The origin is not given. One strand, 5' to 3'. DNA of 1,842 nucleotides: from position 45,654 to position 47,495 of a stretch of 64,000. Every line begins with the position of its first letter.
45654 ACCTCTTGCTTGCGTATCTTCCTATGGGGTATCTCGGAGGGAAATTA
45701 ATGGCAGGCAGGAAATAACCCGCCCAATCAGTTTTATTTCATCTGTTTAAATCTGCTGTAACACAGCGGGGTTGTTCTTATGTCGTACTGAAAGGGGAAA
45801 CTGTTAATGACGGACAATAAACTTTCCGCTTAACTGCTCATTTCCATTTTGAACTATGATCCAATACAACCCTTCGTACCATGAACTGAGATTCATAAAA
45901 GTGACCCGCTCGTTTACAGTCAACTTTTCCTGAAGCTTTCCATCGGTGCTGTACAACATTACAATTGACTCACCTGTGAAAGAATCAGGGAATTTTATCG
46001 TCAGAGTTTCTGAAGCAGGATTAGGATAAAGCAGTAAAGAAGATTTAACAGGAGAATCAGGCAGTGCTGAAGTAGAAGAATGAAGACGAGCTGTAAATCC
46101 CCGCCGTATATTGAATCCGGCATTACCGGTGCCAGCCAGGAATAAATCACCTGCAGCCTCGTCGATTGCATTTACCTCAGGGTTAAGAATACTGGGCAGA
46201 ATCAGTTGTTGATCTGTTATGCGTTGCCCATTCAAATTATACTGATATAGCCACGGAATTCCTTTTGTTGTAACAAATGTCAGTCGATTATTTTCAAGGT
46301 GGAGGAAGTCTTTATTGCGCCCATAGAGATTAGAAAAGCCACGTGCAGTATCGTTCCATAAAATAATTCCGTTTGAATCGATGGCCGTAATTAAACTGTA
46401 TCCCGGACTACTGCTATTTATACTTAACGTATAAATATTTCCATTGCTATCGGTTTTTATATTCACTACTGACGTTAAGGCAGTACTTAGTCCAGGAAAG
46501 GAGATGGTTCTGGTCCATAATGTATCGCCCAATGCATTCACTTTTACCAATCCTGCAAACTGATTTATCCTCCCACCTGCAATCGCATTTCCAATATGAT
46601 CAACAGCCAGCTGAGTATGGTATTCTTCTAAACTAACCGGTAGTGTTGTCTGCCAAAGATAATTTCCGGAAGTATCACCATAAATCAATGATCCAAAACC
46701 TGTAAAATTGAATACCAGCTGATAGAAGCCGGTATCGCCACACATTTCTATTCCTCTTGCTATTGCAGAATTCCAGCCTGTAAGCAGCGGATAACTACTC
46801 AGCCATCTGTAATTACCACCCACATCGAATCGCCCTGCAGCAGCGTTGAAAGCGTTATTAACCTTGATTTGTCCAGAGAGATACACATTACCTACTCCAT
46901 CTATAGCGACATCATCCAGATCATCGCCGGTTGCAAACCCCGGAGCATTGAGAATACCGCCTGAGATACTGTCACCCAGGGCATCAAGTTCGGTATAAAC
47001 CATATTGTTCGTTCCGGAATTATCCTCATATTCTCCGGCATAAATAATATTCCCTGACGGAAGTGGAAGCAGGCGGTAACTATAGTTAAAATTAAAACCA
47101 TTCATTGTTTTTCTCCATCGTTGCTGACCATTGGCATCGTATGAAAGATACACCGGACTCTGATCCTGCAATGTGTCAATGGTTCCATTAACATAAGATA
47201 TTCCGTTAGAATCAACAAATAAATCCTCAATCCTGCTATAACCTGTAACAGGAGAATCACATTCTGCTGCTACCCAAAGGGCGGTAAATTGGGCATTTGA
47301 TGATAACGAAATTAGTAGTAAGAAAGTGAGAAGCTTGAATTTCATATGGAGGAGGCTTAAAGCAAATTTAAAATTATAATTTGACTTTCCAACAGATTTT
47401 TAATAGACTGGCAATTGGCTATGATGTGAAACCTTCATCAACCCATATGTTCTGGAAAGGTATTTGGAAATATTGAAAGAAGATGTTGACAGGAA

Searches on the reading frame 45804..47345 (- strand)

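Call 8: search_protein_families(library=pfam, proteins=[window:45804-47345:-], max_evalue=0.001)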
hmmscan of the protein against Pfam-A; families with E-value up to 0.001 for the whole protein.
window:45804-47345:- (513 aa): 1 family
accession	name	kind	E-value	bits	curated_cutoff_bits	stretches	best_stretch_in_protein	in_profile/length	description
PF18962.6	Por_Secre_tail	-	2.3e-11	44.3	27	1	439-511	1-75/75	Secretion system C-terminal sorting domain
